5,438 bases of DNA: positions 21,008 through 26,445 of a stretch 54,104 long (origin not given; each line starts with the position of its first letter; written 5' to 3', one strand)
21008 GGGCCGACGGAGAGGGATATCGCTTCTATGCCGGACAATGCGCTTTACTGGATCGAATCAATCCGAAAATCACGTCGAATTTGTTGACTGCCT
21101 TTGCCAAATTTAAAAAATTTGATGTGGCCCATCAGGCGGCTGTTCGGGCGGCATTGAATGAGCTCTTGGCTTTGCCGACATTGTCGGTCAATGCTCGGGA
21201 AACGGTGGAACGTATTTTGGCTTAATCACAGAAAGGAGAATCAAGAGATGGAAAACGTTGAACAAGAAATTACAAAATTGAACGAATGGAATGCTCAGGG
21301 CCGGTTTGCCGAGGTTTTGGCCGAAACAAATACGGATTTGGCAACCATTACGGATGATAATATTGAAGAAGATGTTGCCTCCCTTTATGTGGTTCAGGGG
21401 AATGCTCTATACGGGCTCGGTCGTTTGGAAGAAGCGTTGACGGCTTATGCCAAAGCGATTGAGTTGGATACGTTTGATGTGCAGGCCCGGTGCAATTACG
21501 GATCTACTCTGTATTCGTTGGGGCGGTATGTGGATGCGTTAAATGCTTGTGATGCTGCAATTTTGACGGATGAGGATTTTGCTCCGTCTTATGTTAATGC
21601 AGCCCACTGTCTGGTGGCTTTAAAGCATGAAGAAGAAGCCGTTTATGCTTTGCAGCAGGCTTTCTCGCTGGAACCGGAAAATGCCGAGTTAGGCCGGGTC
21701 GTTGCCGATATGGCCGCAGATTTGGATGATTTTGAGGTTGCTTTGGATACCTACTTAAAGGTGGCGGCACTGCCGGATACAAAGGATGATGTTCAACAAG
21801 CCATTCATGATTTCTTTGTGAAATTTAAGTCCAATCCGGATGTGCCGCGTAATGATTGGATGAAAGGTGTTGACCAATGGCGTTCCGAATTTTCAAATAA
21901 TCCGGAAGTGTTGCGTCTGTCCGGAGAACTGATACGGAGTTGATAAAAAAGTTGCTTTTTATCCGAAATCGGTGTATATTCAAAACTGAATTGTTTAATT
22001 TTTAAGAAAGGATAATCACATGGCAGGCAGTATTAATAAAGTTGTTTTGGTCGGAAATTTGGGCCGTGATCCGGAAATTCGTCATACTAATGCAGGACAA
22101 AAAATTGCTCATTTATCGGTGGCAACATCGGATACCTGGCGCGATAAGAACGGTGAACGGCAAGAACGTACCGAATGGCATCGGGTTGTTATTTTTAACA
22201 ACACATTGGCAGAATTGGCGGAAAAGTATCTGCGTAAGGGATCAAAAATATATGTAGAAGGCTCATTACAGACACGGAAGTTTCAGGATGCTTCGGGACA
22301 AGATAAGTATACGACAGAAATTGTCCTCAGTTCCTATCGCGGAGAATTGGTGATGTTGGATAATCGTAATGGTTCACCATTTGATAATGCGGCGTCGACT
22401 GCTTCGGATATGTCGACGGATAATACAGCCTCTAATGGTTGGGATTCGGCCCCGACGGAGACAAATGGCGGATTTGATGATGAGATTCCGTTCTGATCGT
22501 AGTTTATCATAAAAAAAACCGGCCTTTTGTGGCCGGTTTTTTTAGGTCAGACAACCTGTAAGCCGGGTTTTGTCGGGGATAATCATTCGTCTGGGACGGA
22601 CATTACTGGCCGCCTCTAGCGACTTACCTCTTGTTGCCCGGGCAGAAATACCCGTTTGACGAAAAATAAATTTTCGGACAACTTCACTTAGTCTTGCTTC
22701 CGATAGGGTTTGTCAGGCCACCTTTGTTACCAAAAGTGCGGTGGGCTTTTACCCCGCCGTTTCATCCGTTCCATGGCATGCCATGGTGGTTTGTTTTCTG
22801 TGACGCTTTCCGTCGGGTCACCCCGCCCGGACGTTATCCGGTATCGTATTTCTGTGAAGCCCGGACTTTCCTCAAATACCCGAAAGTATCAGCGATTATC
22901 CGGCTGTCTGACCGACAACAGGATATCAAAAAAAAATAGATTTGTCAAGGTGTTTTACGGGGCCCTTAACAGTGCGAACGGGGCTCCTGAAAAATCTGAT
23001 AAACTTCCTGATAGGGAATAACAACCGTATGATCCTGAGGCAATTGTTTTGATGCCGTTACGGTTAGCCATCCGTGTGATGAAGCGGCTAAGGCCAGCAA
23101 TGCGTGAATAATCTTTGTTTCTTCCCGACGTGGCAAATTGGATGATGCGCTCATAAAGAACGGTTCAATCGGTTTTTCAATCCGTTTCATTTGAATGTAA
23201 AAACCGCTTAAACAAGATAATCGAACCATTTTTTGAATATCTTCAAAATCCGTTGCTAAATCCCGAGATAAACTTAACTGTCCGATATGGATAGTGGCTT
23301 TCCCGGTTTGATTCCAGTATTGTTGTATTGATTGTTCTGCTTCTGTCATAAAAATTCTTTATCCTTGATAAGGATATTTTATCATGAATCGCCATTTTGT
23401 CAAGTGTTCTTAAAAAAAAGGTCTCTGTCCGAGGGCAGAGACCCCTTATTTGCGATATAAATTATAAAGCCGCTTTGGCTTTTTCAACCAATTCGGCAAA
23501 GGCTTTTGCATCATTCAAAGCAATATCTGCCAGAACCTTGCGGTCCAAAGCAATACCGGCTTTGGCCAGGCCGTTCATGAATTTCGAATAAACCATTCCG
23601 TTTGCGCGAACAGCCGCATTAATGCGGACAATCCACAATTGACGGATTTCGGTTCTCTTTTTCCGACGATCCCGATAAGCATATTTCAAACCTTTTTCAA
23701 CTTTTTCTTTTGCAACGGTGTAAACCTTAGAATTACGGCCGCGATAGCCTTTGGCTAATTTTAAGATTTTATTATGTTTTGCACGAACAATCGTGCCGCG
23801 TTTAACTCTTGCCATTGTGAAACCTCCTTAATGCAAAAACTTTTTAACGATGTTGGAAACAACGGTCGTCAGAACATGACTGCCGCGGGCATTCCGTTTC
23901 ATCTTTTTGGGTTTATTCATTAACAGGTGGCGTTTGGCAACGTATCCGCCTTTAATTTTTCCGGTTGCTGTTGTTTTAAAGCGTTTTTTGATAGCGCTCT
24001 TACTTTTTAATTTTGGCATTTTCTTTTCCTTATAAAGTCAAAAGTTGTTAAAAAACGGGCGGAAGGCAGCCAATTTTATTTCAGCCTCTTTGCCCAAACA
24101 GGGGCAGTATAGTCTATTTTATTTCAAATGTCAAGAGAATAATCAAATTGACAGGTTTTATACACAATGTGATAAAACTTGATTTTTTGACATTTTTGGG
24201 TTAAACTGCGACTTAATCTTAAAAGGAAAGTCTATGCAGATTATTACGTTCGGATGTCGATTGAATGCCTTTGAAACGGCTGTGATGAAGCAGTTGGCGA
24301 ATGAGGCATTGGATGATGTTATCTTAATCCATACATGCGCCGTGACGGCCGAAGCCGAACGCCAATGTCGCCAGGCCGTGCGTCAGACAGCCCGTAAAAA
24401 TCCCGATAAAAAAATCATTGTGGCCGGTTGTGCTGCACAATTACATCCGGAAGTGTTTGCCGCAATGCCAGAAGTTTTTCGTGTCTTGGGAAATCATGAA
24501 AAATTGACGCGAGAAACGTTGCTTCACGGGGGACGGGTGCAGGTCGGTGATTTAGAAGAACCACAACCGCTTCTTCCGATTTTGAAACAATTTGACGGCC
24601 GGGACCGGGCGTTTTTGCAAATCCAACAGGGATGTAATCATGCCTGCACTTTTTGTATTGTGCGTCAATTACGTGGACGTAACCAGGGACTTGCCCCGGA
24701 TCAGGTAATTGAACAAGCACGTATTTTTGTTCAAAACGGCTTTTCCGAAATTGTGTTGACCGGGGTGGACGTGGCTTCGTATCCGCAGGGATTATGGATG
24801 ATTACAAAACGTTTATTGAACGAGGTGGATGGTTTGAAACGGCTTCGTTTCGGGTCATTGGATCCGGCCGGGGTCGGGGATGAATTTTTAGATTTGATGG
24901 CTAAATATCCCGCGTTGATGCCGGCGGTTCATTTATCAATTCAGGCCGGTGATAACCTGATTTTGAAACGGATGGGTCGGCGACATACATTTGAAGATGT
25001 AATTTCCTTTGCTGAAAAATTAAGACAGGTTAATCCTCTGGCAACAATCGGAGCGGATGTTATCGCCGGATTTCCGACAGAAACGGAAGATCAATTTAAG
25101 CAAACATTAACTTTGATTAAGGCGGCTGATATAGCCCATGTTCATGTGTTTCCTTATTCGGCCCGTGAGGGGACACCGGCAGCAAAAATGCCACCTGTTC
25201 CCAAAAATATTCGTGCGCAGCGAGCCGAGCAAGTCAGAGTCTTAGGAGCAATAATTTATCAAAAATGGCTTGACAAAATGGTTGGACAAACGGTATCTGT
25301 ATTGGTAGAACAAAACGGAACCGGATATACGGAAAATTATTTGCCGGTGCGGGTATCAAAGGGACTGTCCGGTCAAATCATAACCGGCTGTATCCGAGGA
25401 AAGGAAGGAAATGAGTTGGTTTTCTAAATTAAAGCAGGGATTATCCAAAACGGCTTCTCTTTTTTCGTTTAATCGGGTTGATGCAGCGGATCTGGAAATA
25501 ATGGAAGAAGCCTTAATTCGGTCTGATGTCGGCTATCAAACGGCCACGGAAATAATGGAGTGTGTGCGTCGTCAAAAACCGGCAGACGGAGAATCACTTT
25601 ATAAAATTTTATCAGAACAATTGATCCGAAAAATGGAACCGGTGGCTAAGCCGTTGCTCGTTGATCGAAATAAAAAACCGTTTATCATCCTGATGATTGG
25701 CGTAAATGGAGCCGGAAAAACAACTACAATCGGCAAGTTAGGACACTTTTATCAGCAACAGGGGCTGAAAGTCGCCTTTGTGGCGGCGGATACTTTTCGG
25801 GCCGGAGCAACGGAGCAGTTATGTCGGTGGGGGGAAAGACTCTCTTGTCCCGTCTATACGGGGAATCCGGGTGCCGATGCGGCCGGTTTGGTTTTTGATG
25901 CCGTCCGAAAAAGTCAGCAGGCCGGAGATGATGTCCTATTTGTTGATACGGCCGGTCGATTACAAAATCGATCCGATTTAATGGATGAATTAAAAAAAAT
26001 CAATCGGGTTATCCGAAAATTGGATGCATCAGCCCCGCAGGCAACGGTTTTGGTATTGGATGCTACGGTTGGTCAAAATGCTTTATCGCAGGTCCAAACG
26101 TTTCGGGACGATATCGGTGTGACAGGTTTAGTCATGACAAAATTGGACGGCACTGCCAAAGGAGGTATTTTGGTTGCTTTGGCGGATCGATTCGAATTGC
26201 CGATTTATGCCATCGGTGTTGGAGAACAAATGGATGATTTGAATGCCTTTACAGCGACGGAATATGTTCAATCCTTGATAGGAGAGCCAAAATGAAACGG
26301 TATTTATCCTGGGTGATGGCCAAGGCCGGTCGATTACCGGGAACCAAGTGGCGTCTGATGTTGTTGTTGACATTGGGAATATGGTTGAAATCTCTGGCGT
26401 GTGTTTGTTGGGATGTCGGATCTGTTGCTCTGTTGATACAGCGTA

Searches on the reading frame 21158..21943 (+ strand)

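Call 16: search_protein_families(library=pfam, proteins=[window:21158-21943:+], max_evalue=0.001)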
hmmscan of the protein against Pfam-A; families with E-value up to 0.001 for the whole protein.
window:21158-21943:+ (261 aa): 11 families
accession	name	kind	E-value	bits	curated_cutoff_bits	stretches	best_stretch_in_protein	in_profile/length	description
PF07719.23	TPR_2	-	1.1e-14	53.7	27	1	76-104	3-31/34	Tetratricopeptide repeat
PF13181.12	TPR_8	-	3.4e-13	49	25.7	1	74-104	1-31/34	Tetratricopeptide repeat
PF00515.34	TPR_1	-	2.5e-12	46.5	27.8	1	77-104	4-31/34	Tetratricopeptide repeat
PF13414.12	TPR_11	-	2.1e-11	43.8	26.8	1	81-122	1-42/42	TPR repeat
PF13432.12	TPR_16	-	1.7e-10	41.6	32.7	1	80-135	3-58/65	Tetratricopeptide repeat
PF13431.12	TPR_17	-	5.5e-07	29.8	24.4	0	96-128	1-33/34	Tetratricopeptide repeat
PF14559.12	TPR_19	-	6.4e-07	30.1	25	2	119-183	2-66/68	Tetratricopeptide repeat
PF13424.12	TPR_12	-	2.9e-06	27.8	30.1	1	72-135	1-65/77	Tetratricopeptide repeat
PF23914.1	TPR_CcmH_CycH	-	7.5e-06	26.3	42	0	118-210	60-155/158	Cytochrome c-type biogenesis protein H TPR domain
PF13428.12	TPR_14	-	1.6e-05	25.6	23.5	0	77-115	4-42/44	Tetratricopeptide repeat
PF12895.13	ANAPC3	-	6.6e-05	23.6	27.2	1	89-167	4-81/82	Anaphase-promoting complex, cyclosome, subunit 3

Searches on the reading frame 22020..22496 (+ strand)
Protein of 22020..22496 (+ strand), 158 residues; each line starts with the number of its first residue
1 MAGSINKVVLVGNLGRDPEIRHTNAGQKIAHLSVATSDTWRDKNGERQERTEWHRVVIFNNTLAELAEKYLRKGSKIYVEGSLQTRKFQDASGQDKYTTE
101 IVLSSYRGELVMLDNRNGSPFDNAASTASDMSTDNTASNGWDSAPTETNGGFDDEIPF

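Call 16: search_protein_families(library=pfam, proteins=[window:22020-22496:+], max_evalue=0.001)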
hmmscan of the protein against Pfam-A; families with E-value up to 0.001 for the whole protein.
window:22020-22496:+ (158 aa): 1 family
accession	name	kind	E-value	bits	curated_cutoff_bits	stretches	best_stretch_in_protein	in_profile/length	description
PF00436.31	SSB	-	2.5e-37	127.5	26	1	5-105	1-100/104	Single-strand binding protein family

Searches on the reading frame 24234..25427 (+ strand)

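Call 16: search_protein_families(library=pfam, proteins=[window:24234-25427:+], max_evalue=0.001)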
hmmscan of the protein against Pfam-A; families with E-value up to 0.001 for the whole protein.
window:24234-25427:+ (397 aa): 2 families
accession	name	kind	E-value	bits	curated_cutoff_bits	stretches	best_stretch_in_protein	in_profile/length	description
PF04055.27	Radical_SAM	-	1.7e-26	93.8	29.5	1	129-295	2-166/166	Radical SAM superfamily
PF00919.26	UPF0004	-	2.8e-15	56.5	27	1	2-80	3-91/98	Uncharacterized protein family UPF0004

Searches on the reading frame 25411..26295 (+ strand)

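Call 16: search_protein_families(library=pfam, proteins=[window:25411-26295:+], max_evalue=0.001)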
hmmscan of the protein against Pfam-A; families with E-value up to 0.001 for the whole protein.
window:25411-26295:+ (294 aa): 8 families
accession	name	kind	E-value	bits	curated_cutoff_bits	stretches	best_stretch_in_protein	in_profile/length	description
PF00448.28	SRP54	-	1e-69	234.6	22.7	1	90-290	1-195/196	SRP54-type protein, GTPase domain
PF02881.24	SRP54_N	-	2.9e-09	37.5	22.4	1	9-71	3-75/75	SRP54-type protein, helical bundle domain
PF13671.12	AAA_33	-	5.6e-05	23.9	27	1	93-212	2-110/143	AAA domain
PF13604.12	AAA_30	-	0.00014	22.1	27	1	92-132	20-59/191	AAA domain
PF13401.12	AAA_22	-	0.00016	22.4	27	1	92-200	7-110/130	AAA domain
PF03308.22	MeaB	-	0.00016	21.3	23.1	1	92-127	35-70/273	Methylmalonyl Co-A mutase-associated GTPase MeaB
PF02492.25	cobW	-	0.00067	19.7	20.7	0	93-248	3-156/180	CobW/HypB/UreG, nucleotide-binding domain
PF06414.18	Zeta_toxin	-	0.00093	19.1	22.3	0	85-131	12-56/199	Zeta toxin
